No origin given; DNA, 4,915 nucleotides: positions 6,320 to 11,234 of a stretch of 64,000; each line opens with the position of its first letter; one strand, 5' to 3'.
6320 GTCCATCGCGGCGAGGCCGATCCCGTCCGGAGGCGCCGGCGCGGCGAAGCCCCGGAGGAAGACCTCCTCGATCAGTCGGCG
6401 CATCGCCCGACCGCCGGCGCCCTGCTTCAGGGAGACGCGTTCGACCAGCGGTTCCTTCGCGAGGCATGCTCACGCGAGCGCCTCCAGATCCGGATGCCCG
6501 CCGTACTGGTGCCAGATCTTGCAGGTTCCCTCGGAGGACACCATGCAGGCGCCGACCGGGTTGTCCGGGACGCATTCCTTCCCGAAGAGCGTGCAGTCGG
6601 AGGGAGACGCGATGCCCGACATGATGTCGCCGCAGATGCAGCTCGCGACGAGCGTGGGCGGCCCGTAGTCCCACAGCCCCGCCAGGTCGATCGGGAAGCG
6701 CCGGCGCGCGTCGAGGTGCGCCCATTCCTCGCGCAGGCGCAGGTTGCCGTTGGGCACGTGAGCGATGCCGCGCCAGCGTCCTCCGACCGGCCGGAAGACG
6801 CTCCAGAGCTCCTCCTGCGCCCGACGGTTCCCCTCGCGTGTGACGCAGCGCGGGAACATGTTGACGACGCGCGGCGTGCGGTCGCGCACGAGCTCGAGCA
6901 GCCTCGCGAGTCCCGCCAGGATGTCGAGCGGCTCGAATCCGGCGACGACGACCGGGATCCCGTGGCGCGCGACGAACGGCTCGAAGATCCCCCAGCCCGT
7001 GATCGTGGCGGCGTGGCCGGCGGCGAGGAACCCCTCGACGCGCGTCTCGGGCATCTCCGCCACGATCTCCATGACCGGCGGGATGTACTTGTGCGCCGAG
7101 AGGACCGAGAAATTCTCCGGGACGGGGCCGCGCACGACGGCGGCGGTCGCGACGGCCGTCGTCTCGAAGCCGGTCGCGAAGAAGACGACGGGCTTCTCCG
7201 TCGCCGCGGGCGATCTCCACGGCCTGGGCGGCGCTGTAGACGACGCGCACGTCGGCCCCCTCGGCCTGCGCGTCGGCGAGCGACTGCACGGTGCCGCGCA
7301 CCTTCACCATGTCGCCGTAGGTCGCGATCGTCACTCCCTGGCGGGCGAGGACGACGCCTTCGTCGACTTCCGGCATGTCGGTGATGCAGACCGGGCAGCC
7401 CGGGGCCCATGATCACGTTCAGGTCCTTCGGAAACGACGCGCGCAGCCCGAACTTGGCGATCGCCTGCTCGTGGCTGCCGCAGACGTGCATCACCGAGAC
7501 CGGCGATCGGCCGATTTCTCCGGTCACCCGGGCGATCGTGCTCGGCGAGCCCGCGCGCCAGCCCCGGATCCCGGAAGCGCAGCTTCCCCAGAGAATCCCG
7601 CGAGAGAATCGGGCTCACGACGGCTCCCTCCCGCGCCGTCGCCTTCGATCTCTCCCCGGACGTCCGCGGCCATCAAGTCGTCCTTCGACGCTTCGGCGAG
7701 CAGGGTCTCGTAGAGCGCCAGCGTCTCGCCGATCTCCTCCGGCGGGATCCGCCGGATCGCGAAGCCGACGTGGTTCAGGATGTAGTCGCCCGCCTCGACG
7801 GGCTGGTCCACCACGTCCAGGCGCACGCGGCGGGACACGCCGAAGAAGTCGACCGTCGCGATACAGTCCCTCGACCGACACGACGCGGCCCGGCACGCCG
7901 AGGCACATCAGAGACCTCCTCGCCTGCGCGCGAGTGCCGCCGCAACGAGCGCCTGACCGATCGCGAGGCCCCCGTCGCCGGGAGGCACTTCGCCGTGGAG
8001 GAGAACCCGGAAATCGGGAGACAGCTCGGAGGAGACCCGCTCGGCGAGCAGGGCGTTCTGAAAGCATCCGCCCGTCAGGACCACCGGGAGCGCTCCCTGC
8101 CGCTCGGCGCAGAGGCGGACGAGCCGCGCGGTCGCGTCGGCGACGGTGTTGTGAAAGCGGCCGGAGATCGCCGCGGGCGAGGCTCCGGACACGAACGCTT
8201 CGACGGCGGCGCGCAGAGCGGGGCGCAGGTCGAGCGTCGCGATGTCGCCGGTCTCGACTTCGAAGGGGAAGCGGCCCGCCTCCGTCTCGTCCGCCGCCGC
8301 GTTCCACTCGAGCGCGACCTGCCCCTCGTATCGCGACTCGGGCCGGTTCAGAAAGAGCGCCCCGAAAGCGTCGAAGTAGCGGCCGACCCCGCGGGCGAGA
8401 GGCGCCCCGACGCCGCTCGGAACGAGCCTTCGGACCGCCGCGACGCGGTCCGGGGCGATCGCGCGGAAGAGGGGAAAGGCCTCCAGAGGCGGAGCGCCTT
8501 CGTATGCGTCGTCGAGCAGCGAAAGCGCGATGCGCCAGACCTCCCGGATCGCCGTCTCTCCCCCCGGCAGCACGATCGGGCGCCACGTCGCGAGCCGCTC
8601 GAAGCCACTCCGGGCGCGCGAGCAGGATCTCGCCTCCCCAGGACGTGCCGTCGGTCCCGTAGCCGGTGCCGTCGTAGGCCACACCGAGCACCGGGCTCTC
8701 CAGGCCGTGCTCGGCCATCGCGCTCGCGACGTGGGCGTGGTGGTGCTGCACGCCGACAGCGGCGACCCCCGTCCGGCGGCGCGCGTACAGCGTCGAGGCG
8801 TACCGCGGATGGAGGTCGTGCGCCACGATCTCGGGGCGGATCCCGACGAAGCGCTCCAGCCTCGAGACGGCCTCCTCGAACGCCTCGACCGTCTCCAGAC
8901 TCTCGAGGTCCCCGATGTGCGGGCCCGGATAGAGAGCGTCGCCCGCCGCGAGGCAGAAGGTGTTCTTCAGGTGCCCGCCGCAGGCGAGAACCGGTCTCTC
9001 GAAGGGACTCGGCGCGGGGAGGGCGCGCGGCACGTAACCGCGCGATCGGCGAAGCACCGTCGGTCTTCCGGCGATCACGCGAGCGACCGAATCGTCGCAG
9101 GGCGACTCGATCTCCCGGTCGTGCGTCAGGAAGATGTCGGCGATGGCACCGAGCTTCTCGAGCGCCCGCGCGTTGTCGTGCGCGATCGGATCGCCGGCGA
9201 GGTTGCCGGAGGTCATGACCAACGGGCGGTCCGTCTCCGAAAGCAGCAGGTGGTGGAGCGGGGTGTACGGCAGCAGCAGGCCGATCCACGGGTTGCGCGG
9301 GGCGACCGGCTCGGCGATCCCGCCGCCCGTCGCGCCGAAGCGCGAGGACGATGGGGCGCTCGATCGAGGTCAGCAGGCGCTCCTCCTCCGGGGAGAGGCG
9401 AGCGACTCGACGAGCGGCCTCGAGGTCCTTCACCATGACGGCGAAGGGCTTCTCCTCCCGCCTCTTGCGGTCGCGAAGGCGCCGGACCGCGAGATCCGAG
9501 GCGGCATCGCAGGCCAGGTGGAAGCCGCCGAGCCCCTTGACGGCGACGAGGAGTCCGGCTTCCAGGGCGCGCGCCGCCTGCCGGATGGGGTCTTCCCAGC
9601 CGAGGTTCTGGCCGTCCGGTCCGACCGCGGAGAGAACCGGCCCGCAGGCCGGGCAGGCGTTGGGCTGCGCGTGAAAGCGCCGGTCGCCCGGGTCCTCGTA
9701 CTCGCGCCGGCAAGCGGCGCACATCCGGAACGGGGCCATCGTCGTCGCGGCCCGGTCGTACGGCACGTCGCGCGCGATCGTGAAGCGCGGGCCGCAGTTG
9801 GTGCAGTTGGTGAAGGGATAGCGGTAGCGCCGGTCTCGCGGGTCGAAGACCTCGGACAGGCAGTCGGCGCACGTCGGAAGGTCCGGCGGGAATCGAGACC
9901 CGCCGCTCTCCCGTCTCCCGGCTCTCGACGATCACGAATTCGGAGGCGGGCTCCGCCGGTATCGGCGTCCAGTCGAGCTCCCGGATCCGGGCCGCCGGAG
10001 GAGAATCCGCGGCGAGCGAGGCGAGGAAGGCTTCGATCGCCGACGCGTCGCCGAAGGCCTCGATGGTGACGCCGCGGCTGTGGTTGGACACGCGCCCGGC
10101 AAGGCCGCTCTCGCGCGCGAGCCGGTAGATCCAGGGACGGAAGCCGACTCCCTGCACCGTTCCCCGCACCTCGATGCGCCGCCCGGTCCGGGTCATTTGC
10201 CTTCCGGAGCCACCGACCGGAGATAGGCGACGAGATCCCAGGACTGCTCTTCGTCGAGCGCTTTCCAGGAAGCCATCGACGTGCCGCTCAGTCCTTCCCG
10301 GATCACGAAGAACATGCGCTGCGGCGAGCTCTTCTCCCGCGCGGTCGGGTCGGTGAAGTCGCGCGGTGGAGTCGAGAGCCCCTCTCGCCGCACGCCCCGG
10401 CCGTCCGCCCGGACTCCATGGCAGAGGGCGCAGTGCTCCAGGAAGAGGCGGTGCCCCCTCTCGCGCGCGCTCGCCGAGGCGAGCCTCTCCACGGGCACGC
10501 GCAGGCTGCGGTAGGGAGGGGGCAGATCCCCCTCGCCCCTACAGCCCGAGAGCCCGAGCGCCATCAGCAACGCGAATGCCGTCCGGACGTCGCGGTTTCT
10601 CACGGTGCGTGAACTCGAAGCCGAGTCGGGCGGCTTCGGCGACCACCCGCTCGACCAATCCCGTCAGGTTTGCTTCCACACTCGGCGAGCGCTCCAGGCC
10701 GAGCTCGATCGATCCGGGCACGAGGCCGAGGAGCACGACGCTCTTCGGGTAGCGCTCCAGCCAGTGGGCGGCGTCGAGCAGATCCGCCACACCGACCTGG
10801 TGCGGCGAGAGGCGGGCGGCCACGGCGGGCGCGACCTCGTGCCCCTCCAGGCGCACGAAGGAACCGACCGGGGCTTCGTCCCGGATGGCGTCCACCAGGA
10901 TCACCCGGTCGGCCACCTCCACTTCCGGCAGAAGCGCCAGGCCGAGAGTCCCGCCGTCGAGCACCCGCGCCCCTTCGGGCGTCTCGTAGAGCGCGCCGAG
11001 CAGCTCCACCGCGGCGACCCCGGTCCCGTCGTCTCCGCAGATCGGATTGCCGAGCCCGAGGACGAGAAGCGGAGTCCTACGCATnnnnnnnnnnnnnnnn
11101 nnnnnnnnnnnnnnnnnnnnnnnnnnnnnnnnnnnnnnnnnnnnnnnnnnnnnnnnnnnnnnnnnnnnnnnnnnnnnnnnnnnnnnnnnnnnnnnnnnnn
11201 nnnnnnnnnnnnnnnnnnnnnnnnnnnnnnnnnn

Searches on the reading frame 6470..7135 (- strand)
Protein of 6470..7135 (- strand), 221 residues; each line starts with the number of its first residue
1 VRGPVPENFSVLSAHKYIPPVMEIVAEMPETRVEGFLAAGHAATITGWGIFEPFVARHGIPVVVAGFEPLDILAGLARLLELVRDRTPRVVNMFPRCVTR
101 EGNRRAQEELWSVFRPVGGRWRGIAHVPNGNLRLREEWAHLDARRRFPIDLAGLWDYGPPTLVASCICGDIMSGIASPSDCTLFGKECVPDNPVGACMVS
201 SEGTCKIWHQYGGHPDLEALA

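Call 83: search_protein_families(library=pfam, proteins=[window:6470-7135:-], max_evalue=0.001)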
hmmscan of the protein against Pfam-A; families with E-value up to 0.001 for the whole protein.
window:6470-7135:- (221 aa): 1 family
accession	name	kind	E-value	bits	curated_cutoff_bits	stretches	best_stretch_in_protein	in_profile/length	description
PF01924.21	HypD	-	4.9e-69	233.5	25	1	6-212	151-351/351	Hydrogenase formation hypA family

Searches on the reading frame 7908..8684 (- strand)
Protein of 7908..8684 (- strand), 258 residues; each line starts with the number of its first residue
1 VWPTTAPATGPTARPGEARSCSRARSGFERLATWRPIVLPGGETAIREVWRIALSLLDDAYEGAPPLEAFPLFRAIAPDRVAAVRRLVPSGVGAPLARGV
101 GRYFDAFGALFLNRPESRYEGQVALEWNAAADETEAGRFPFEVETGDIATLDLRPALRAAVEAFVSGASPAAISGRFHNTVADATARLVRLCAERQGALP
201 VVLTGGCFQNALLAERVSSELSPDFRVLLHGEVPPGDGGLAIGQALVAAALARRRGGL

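Call 83: search_protein_families(library=pfam, proteins=[window:7908-8684:-], max_evalue=0.001)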
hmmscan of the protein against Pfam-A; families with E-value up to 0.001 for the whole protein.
window:7908-8684:- (258 aa): 1 family
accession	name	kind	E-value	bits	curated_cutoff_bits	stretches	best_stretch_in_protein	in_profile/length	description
PF22521.2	HypF_C_2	-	4.9e-50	171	27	1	25-244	25-241/241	Carbamoyltransferase, Kae1-like Domain, second subdomain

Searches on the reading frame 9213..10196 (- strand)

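Call 83: search_protein_families(library=pfam, proteins=[window:9213-10196:-], max_evalue=0.001)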
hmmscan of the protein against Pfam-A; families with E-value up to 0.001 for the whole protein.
window:9213-10196:- (327 aa): 1 family
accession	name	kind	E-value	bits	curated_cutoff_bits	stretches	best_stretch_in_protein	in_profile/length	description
PF00708.24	Acylphosphatase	-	2e-20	73.3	22.5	1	7-89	2-85/85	Acylphosphatase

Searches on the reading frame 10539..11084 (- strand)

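Call 83: search_protein_families(library=pfam, proteins=[window:10539-11084:-], max_evalue=0.001)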
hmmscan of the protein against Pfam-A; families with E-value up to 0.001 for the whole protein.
window:10539-11084:- (181 aa): 1 family
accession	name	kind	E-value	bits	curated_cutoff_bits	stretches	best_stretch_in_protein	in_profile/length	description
PF01750.23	HycI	-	1.5e-20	73.8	23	1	24-149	2-129/130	Hydrogenase maturation protease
